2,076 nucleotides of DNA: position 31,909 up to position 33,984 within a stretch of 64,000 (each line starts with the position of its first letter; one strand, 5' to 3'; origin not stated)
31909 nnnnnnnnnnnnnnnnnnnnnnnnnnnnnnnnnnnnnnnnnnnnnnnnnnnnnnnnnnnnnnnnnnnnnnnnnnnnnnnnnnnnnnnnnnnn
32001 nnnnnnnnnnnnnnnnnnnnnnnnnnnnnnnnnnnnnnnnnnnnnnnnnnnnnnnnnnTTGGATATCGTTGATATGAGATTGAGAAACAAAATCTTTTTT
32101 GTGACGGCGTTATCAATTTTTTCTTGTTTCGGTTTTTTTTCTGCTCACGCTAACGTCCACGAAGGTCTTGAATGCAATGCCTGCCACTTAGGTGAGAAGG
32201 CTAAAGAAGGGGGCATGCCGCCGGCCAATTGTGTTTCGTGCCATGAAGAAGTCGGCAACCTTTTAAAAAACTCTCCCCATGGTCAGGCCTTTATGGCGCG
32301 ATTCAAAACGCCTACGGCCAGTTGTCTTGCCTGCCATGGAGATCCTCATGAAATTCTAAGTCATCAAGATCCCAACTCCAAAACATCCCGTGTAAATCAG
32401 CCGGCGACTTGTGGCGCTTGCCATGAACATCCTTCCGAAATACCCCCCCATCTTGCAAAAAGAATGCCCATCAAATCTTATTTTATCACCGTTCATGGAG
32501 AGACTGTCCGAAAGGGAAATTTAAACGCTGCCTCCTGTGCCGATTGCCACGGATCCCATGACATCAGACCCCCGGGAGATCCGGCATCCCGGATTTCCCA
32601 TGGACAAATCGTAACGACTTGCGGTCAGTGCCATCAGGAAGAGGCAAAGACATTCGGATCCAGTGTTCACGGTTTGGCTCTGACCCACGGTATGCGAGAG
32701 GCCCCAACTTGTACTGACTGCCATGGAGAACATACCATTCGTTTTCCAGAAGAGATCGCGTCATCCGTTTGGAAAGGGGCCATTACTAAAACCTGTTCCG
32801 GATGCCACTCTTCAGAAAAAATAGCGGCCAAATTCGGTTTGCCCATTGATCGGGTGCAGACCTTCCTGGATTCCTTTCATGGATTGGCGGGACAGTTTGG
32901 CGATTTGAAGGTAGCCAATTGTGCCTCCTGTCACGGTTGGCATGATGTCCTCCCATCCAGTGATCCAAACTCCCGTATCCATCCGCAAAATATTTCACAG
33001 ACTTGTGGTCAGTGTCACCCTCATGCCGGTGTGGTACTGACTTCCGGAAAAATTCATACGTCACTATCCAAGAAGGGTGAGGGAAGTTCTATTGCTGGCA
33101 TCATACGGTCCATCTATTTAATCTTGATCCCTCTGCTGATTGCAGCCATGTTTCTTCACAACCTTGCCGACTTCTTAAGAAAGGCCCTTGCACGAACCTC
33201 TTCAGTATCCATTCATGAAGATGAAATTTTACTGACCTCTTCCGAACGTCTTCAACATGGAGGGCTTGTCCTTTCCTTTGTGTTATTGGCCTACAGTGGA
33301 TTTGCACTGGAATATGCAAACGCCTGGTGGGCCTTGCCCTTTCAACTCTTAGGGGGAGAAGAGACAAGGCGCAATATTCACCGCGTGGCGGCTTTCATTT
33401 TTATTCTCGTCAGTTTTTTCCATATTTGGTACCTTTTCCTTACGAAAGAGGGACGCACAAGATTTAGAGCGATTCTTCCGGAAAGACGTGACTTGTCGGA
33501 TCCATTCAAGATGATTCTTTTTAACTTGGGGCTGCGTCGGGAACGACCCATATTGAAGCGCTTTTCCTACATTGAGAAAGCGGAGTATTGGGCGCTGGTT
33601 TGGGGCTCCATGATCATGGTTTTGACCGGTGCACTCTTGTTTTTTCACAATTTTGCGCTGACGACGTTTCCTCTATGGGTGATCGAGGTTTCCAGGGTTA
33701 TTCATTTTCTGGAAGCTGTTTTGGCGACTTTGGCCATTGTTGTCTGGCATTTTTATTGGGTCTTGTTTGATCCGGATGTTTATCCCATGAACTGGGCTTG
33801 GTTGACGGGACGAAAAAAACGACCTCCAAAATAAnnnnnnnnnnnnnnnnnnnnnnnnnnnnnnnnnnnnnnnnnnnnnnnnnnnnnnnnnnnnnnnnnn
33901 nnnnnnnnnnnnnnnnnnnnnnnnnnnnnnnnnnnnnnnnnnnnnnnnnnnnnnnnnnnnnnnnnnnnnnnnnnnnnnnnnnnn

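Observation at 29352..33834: Two tandem, overlapping genes encoding giant multihaem cytochromes c (19 and 10 haems) fused to a HydC/FdnI-type dihaem cytochrome b membrane domain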

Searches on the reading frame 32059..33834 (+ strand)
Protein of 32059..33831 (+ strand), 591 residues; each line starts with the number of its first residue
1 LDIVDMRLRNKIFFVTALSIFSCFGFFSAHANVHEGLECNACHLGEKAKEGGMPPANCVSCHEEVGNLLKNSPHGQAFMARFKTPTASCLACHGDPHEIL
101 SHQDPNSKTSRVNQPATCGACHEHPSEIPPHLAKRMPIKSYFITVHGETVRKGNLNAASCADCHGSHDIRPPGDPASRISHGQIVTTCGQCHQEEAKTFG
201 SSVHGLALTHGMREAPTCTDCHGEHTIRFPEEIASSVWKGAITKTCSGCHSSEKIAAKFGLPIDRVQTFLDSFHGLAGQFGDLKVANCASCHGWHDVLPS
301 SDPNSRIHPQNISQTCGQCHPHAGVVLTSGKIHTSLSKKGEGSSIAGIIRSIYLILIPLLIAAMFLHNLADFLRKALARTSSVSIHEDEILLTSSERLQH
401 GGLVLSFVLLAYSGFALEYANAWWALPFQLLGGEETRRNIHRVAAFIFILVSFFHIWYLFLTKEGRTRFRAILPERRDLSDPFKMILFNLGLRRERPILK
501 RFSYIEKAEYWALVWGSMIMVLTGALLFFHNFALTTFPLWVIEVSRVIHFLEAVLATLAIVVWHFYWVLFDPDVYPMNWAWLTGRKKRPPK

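Call 4: search_protein_families(library=pfam, proteins=[window:32059-33831:+], max_evalue=0.1)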
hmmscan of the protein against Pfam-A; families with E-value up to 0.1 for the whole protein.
window:32059-33831:+ (591 aa): 6 families
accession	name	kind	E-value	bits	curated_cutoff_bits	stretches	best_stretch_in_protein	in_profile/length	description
PF14522.11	Cytochrome_C7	-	2.3e-13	50.2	24.8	4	156-222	12-66/67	Cytochrome c7 and related cytochrome c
PF01292.26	Ni_hydr_CYTB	-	5.5e-13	49.5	30.1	1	394-571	4-165/179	Prokaryotic cytochrome b561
PF09699.15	Paired_CXXCH_1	-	8.3e-12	45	20.6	3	212-254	3-40/41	Doubled CXXCH motif (Paired_CXXCH_1)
PF14537.11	Cytochrom_c3_2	-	3.8e-11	43.7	25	2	34-123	4-79/79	Cytochrome c3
PF02085.21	Cytochrom_CIII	-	1.2e-09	38.9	22.9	1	32-122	26-101/101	Class III cytochrome C family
PF14358.11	DUF4405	-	6.3e-07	30.3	26.7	1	403-458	6-64/66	Domain of unknown function (DUF4405)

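Call 6: search_protein_families(library=ncbifam, proteins=[window:32059-33831:+], max_evalue=0.01)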
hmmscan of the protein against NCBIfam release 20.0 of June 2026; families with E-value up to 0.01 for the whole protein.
window:32059-33831:+ (591 aa): 8 families
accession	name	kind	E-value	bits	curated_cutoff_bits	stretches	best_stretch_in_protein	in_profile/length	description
TIGR01583.1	formate-DH-gamm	equivalog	1.2e-15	58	115.85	1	393-570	6-171/204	formate dehydrogenase subunit gamma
TIGR04257.1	nanowire_3heme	domain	8.6e-07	29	40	0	77-124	14-60/75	c(7)-type cytochrome triheme domain-containing protein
NF041028.1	decahem_GSU2203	exception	4e-06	26.3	325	0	186-253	37-111/317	GSU2203 family decaheme c-type cytochrome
NF007558.0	PRK10179.1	equivalog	2.7e-05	24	339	1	396-567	14-172/217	formate dehydrogenase-N subunit gamma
NF007924.0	PRK10639.1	equivalog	4.5e-05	23.3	341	1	392-581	10-185/211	formate dehydrogenase cytochrome b556 subunit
TIGR02125.1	CytB-hydogenase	equivalog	7.8e-05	22.3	121.5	1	397-565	8-177/212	Ni/Fe-hydrogenase, b-type cytochrome subunit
NF008659.0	PRK11659.1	equivalog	0.00029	20.6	184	0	80-170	40-123/188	cytochrome c nitrite reductase pentaheme subunit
TIGR03146.1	cyt_nit_nrfB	equivalog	0.00048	20.4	166.6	0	83-170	8-97/145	cytochrome c nitrite reductase pentaheme subunit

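Call 9: search_solved_structures(query=window:32059-33831:+, max_evalue=0.01, show_alignments=2)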
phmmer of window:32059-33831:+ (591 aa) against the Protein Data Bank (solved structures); distinct sequences matched with E-value up to 0.01: 0.

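Call 19: find_homologous_proteins(query=window:32059-33831:+)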
Query window:32059-33831:+ (591 aa): 5973 proteins with E <= 0.001 among 8000 candidates; the best 120 are listed.
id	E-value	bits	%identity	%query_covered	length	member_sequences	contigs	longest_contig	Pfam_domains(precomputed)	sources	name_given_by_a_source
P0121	0.0e+0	1365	100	98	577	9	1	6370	PF14358.12,PF09699.16,PF14537.12,PF01292.27,PF02085.22,PF14522.12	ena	-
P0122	1.2e-247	841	63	94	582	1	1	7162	PF14358.12,PF09699.16,PF14537.12,PF01292.27,PF02085.22,PF14522.12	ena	-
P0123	7.9e-247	839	64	94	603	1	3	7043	PF14358.12,PF09699.16,PF14537.12,PF01292.27,PF02085.22,PF14522.12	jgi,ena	-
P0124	1.4e-219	749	55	98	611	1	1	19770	PF09699.16,PF14537.12,PF01292.27,PF02085.22,PF14522.12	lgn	-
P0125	2.5e-214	731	55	93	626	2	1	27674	PF09699.16,PF14537.12,PF01292.27,PF00684.26,PF14522.12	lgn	-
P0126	2.8e-211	721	55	94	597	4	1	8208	PF09699.16,PF14537.12,PF01292.27,PF02085.22,PF14522.12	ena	-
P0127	8.2e-211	720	68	73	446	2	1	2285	PF14358.12,PF09699.16,PF14537.12,PF01292.27,PF00684.26,PF14522.12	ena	-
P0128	1.0e-210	719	56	94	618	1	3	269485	PF09699.16,PF14537.12,PF01292.27,PF02085.22,PF14522.12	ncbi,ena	-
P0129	3.1e-210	718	55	94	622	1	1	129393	PF14358.12,PF09699.16,PF14537.12,PF01292.27,PF02085.22,PF14522.12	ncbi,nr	ncbi:MAG: cytochrome b/b6 domain-containing protein [Elusimicrobia bacterium]|nr:cytochrome b/b6 dom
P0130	1.8e-209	715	54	94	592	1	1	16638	PF09699.16,PF14537.12,PF01292.27,PF02085.22,PF00684.26,PF14522.12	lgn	-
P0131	1.7e-206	706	54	94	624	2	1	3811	PF09699.16,PF14537.12,PF01292.27,PF14522.12,PF22113.2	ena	-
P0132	2.2e-204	699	56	91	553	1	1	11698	PF09699.16,PF14537.12,PF01292.27,PF00684.26,PF14522.12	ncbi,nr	ncbi:MAG: cytochrome b/b6 domain-containing protein [Elusimicrobia bacterium]|nr:cytochrome b/b6 dom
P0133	3.5e-202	691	54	91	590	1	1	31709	PF09699.16,PF14537.12,PF01292.27,PF14522.12,PF22113.2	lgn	-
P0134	1.2e-201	690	52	94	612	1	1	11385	PF09699.16,PF14537.12,PF01292.27,PF02085.22,PF00684.26,PF14522.12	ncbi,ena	ncbi:MAG: cytochrome b/b6 domain-containing protein [Elusimicrobiota bacterium]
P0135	2.4e-200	685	53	94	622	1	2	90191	PF09699.16,PF14537.12,PF01292.27,PF03264.20,PF02085.22,PF14522.12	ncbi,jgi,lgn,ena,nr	ncbi:MAG TPA: hypothetical protein DCM05_14245 [Elusimicrobia bacterium]|nr:hypothetical protein [El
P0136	1.3e-198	679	49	95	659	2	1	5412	PF09699.16,PF14537.12,PF01292.27,PF02085.22,PF14522.12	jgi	jgi:cytochrome b subunit of formate dehydrogenase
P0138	8.3e-197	674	53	94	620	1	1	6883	PF14358.12,PF09699.16,PF14537.12,PF01292.27,PF02085.22,PF14522.12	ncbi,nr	ncbi:DUF4405 domain-containing protein [bacterium]|nr:MAG: DUF4405 domain-containing protein [bacter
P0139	1.8e-196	672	52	95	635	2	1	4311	PF09699.16,PF14537.12,PF01292.27,PF02085.22,PF14522.12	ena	-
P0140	3.1e-195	668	50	94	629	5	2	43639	PF09699.16,PF14537.12,PF01292.27,PF02085.22,PF00684.26,PF14522.12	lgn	-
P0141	6.7e-195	667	52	95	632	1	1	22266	PF09699.16,PF14537.12,PF01292.27,PF02085.22,PF14522.12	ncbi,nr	ncbi:MAG: hypothetical protein HY403_05870 [Elusimicrobia bacterium]|nr:hypothetical protein [Elusim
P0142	8.9e-195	667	51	94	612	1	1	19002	PF14358.12,PF09699.16,PF14537.12,PF01292.27,PF02085.22,PF00684.26,PF14522.12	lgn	-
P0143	1.0e-194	667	53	94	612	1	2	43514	PF09699.16,PF14537.12,PF01292.27,PF02085.22,PF14522.12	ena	-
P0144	2.3e-194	665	51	94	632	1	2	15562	PF09699.16,PF14537.12,PF01292.27,PF02085.22,PF00684.26,PF14522.12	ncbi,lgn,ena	-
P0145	3.6e-194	665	54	91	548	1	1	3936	PF09699.16,PF14537.12,PF01292.27,PF14522.12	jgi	-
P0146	1.6e-192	659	52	94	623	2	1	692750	PF09699.16,PF14537.12,PF01292.27,PF02085.22,PF14522.12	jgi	-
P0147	3.3e-191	655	54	90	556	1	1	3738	PF09699.16,PF14537.12,PF01292.27,PF14522.12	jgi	jgi:cytochrome b subunit of formate dehydrogenase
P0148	1.4e-190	653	50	94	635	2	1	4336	PF09699.16,PF14537.12,PF01292.27,PF14522.12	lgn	-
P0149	5.1e-190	651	50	94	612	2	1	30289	PF14358.12,PF09699.16,PF14537.12,PF01292.27,PF02085.22,PF14522.12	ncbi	-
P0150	6.3e-189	647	52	94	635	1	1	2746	PF09699.16,PF14537.12,PF01292.27,PF02085.22,PF14522.12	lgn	-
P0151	8.9e-189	647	51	94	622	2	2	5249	PF09699.16,PF14537.12,PF01292.27,PF02085.22,PF14522.12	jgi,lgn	-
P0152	2.4e-188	646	50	94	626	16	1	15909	PF09699.16,PF14537.12,PF01292.27,PF02085.22,PF14522.12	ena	-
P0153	7.6e-188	644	50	94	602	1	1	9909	PF09699.16,PF14537.12,PF01292.27,PF03264.20,PF02085.22,PF14522.12,PF22113.2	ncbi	-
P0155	5.3e-187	641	49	95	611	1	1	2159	PF14358.12,PF09699.16,PF14537.12,PF01292.27,PF02085.22,PF14522.12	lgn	-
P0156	2.0e-186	639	43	90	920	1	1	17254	PF14358.12,PF09699.16,PF14537.12,PF22678.2,PF01292.27,PF02085.22,PF14522.12,PF22113.2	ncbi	-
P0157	1.4e-185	636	49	94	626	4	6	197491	PF09699.16,PF14537.12,PF01292.27,PF02085.22,PF14522.12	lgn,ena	-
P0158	3.4e-184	632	47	95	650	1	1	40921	PF09699.16,PF14537.12,PF01292.27,PF02085.22,PF14522.12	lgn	-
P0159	8.0e-184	631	48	95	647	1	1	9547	PF09699.16,PF14537.12,PF01292.27,PF02085.22,PF14522.12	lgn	-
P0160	1.5e-183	630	51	93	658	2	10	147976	PF09699.16,PF14537.12,PF01292.27,PF02085.22,PF14522.12,PF22113.2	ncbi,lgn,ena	-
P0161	1.7e-183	630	48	95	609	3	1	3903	PF09699.16,PF14537.12,PF01292.27,PF03264.20,PF00684.26,PF14522.12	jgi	-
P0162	3.1e-183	629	48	95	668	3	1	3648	PF09699.16,PF14537.12,PF01292.27,PF02085.22,PF14522.12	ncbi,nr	ncbi:MAG: cytochrome b/b6 domain-containing protein [Elusimicrobia bacterium]|nr:cytochrome b/b6 dom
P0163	4.7e-183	628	50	95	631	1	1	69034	PF09699.16,PF14537.12,PF01292.27,PF03264.20,PF14522.12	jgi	jgi:cytochrome b subunit of formate dehydrogenase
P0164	1.4e-182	627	50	94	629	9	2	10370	PF09699.16,PF14537.12,PF01292.27,PF02085.22,PF00684.26,PF14522.12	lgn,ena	-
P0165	3.6e-182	625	49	94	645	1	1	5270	PF09699.16,PF14537.12,PF01292.27,PF02085.22,PF00684.26,PF14522.12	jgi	jgi:cytochrome b subunit of formate dehydrogenase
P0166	4.1e-182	625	48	94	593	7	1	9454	PF09699.16,PF14537.12,PF01292.27,PF02085.22,PF00684.26,PF14522.12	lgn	-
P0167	5.7e-182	625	50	94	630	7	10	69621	PF09699.16,PF14537.12,PF01292.27,PF02085.22,PF00684.26,PF14522.12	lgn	-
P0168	1.7e-181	623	50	95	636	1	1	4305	PF14358.12,PF09699.16,PF14537.12,PF01292.27,PF14522.12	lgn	-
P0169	1.9e-181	623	50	94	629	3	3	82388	PF09699.16,PF14537.12,PF01292.27,PF02085.22,PF00684.26,PF14522.12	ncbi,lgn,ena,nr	ncbi:MAG: cytochrome b/b6 domain-containing protein [Elusimicrobia bacterium]|nr:cytochrome b/b6 dom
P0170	1.9e-181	623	50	93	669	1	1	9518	PF09699.16,PF14537.12,PF01292.27,PF02085.22,PF14522.12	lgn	-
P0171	2.8e-181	622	48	94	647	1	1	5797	PF14358.12,PF09699.16,PF14537.12,PF01292.27,PF02085.22,PF00684.26,PF14522.12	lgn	-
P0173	3.1e-180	619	53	82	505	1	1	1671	PF09699.16,PF14537.12,PF01292.27,PF00684.26,PF14522.12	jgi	jgi:cytochrome b subunit of formate dehydrogenase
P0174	6.1e-180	618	48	94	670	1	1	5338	PF09699.16,PF14537.12,PF01292.27,PF02085.22,PF14522.12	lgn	-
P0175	7.5e-180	618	49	94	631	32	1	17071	PF09699.16,PF14537.12,PF01292.27,PF02085.22,PF00684.26,PF14522.12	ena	-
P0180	2.1e-178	613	49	95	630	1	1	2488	PF09699.16,PF14537.12,PF01292.27,PF02085.22,PF14522.12,PF22113.2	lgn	-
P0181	2.5e-178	612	52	89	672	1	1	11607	PF09699.16,PF14537.12,PF01292.27,PF02085.22,PF00684.26,PF14522.12,PF22113.2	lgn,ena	-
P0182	3.8e-178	612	42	90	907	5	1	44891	PF14358.12,PF09699.16,PF14537.12,PF01292.27,PF14522.12,PF22113.2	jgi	jgi:cytochrome b subunit of formate dehydrogenase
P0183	5.3e-178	611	49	95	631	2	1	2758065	PF09699.16,PF14537.12,PF01292.27,PF02085.22,PF14522.12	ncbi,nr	ncbi:MAG: hypothetical protein IPP35_00095 [Elusimicrobia bacterium]|nr:hypothetical protein [Elusim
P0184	5.5e-178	611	49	94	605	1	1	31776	PF09699.16,PF14537.12,PF01292.27,PF03264.20,PF02085.22,PF00684.26,PF14522.12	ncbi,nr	ncbi:MAG: hypothetical protein HY549_06935 [Elusimicrobia bacterium]|nr:hypothetical protein [Elusim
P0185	8.6e-178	611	53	86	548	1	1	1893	PF14358.12,PF09699.16,PF14537.12,PF22678.2,PF01292.27,PF14522.12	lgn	-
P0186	1.4e-177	610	50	94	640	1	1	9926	PF09699.16,PF14537.12,PF01292.27,PF03264.20,PF02085.22,PF14522.12,PF22113.2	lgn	-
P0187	1.5e-177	610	47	94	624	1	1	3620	PF14358.12,PF09699.16,PF14537.12,PF22678.2,PF01292.27,PF03264.20,PF02085.22,PF14522.12,PF22113.2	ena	-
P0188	2.4e-177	609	48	96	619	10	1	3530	PF14358.12,PF09699.16,PF14537.12,PF01292.27,PF02085.22,PF00684.26,PF14522.12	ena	-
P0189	2.9e-177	609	50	94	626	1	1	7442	PF09699.16,PF14537.12,PF01292.27,PF03264.20,PF02085.22,PF14522.12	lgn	-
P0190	5.4e-177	608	46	99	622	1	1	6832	PF09699.16,PF14537.12,PF01292.27,PF03264.20,PF02085.22,PF14522.12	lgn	-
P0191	7.8e-177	608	48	94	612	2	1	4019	PF14358.12,PF09699.16,PF14537.12,PF01292.27,PF02085.22,PF00684.26,PF14522.12,PF22113.2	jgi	-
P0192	3.5e-176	605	45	96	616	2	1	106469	PF14358.12,PF09699.16,PF14537.12,PF01292.27,PF02085.22,PF00684.26,PF14522.12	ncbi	ncbi:MAG: cytochrome b/b6 domain-containing protein [Candidatus Firestonebacteria bacterium]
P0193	6.0e-176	605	49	94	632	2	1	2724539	PF09699.16,PF14537.12,PF01292.27,PF02085.22,PF00684.26,PF14522.12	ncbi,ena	-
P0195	8.1e-176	604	46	95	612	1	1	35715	PF14358.12,PF09699.16,PF14537.12,PF01292.27,PF03264.20,PF02085.22,PF00684.26,PF14522.12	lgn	-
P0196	9.6e-176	604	52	90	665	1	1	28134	PF09699.16,PF14537.12,PF01292.27,PF02085.22,PF00684.26,PF14522.12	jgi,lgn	jgi:cytochrome b subunit of formate dehydrogenase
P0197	1.3e-175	603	47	94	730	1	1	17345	PF09699.16,PF14537.12,PF01292.27,PF14522.12,PF22113.2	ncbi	-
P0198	1.4e-175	603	42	90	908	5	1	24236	PF09699.16,PF14537.12,PF01292.27,PF02085.22,PF00684.26,PF14522.12,PF22113.2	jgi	jgi:cytochrome b subunit of formate dehydrogenase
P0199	1.6e-175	603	48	94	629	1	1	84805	PF09699.16,PF14537.12,PF01292.27,PF14522.12,PF22113.2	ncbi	-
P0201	1.8e-175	603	47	94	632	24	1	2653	PF09699.16,PF14537.12,PF01292.27,PF03264.20,PF02085.22,PF00684.26,PF14522.12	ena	-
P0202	2.8e-175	602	48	94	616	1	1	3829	PF14358.12,PF09699.16,PF14537.12,PF01292.27,PF02085.22,PF00684.26,PF14522.12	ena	-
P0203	5.3e-175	602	52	85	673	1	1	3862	PF09699.16,PF14537.12,PF01292.27,PF14522.12,PF22113.2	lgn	-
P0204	7.8e-175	601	50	95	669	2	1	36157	PF09699.16,PF14537.12,PF01292.27,PF14522.12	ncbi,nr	ncbi:MAG: cytochrome c3 family protein [Elusimicrobiota bacterium]|nr:cytochrome c3 family protein [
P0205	1.6e-174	600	52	85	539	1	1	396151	PF09699.16,PF14537.12,PF22678.2,PF01292.27,PF02085.22,PF14522.12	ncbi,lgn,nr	ncbi:MAG: hypothetical protein HYZ75_03775 [Elusimicrobia bacterium]|nr:hypothetical protein [Elusim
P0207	6.1e-174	598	46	94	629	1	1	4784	PF09699.16,PF14537.12,PF22678.2,PF01292.27,PF02085.22,PF14522.12,PF22113.2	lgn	-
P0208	7.4e-174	598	55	81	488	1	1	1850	PF14358.12,PF09699.16,PF14537.12,PF01292.27,PF14522.12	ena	-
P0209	9.2e-174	597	49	95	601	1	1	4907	PF14358.12,PF09699.16,PF14537.12,PF01292.27,PF02085.22,PF14522.12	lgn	-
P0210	1.4e-173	597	49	95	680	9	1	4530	PF09699.16,PF14537.12,PF01292.27,PF02085.22,PF14522.12,PF22113.2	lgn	-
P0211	2.6e-173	596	40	89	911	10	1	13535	PF09699.16,PF14537.12,PF01292.27,PF02085.22,PF14522.12,PF22113.2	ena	-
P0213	4.5e-173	595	47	94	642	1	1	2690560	PF14358.12,PF09699.16,PF14537.12,PF01292.27,PF02085.22,PF14522.12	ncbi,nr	ncbi:MAG: cytochrome b/b6 domain-containing protein [Candidatus Eiseniibacteriota bacterium]|nr:MAG:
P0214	1.8e-172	593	47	94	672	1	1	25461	PF09699.16,PF14537.12,PF01292.27,PF00684.26,PF14522.12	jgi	jgi:cytochrome b subunit of formate dehydrogenase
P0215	1.8e-172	593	48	94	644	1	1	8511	PF09699.16,PF14537.12,PF01292.27,PF02085.22,PF00684.26,PF14522.12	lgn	-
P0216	5.0e-172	592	46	94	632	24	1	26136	PF09699.16,PF14537.12,PF01292.27,PF00684.26,PF14522.12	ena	-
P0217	1.5e-171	590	49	95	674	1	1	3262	PF09699.16,PF14537.12,PF01292.27,PF14522.12,PF22113.2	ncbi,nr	ncbi:MAG: hypothetical protein HY079_03255 [Elusimicrobia bacterium]|nr:hypothetical protein [Elusim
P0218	2.1e-171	590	46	95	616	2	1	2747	PF09699.16,PF14537.12,PF01292.27,PF00684.26,PF14522.12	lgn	-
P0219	4.6e-171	588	46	95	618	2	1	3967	PF09699.16,PF14537.12,PF01292.27,PF00684.26,PF14522.12,PF22113.2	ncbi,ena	-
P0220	5.7e-171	588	48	94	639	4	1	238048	PF14358.12,PF09699.16,PF14537.12,PF01292.27,PF02085.22,PF14522.12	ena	-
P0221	1.5e-170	587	42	89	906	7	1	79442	PF09699.16,PF14537.12,PF01292.27,PF02085.22,PF14522.12,PF22113.2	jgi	jgi:formate dehydrogenase gamma subunit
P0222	3.7e-170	586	51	89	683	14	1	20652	PF09699.16,PF14537.12,PF01292.27,PF02085.22,PF00684.26,PF14522.12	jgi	jgi:cytochrome b subunit of formate dehydrogenase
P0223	4.0e-170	585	49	95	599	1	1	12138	PF14358.12,PF09699.16,PF14537.12,PF22678.2,PF01292.27,PF02085.22,PF14522.12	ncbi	-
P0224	1.3e-169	584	46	94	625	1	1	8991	PF14358.12,PF09699.16,PF14537.12,PF01292.27,PF02085.22,PF00684.26,PF14522.12,PF22113.2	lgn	-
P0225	1.4e-169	584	40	94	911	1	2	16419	PF09699.16,PF14537.12,PF01292.27,PF02085.22,PF00684.26,PF14522.12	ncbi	-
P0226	1.8e-169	583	47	94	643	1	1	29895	PF14358.12,PF09699.16,PF14537.12,PF01292.27,PF02085.22,PF14522.12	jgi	jgi:formate dehydrogenase gamma subunit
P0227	2.0e-169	583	47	91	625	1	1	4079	PF09699.16,PF14537.12,PF01292.27,PF02085.22,PF00684.26,PF14522.12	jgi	jgi:cytochrome b subunit of formate dehydrogenase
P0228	2.1e-169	583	46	94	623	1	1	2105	PF14358.12,PF09699.16,PF14537.12,PF01292.27,PF00684.26,PF14522.12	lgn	-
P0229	3.4e-169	582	47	94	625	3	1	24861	PF09699.16,PF14537.12,PF22678.2,PF01292.27,PF02085.22,PF00684.26,PF14522.12,PF22113.2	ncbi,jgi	jgi:cytochrome b subunit of formate dehydrogenase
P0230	4.7e-169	582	49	94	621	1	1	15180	PF14358.12,PF09699.16,PF14537.12,PF01292.27,PF02085.22,PF00684.26,PF14522.12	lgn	-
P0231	4.7e-169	582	47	94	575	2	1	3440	PF14358.12,PF09699.16,PF14537.12,PF01292.27,PF02085.22,PF00684.26,PF14522.12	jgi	jgi:cytochrome b subunit of formate dehydrogenase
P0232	5.2e-169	582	51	85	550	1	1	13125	PF09699.16,PF14537.12,PF22678.2,PF01292.27,PF03264.20,PF14522.12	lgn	-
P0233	5.6e-169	582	47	94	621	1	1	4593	PF09699.16,PF14537.12,PF01292.27,PF00684.26,PF14522.12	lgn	-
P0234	5.7e-169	582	43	97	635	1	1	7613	PF09699.16,PF14537.12,PF01292.27,PF14522.12,PF22113.2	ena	-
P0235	7.6e-169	581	41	89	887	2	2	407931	PF09699.16,PF14537.12,PF01292.27,PF00684.26,PF14522.12,PF22113.2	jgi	jgi:cytochrome b subunit of formate dehydrogenase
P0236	2.5e-168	579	46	94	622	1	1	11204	PF14358.12,PF09699.16,PF14537.12,PF01292.27,PF02085.22,PF00684.26,PF14522.12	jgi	-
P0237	3.1e-168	579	50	93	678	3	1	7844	PF09699.16,PF14537.12,PF01292.27,PF14522.12,PF22113.2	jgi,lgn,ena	-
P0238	6.2e-168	578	48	91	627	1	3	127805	PF14358.12,PF09699.16,PF14537.12,PF01292.27,PF02085.22,PF14522.12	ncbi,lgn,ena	-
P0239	7.0e-168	578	49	95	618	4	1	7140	PF09699.16,PF14537.12,PF01292.27,PF02085.22,PF14522.12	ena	-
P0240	1.2e-167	577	47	94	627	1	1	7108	PF09699.16,PF14537.12,PF01292.27,PF02085.22,PF14522.12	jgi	jgi:cytochrome b subunit of formate dehydrogenase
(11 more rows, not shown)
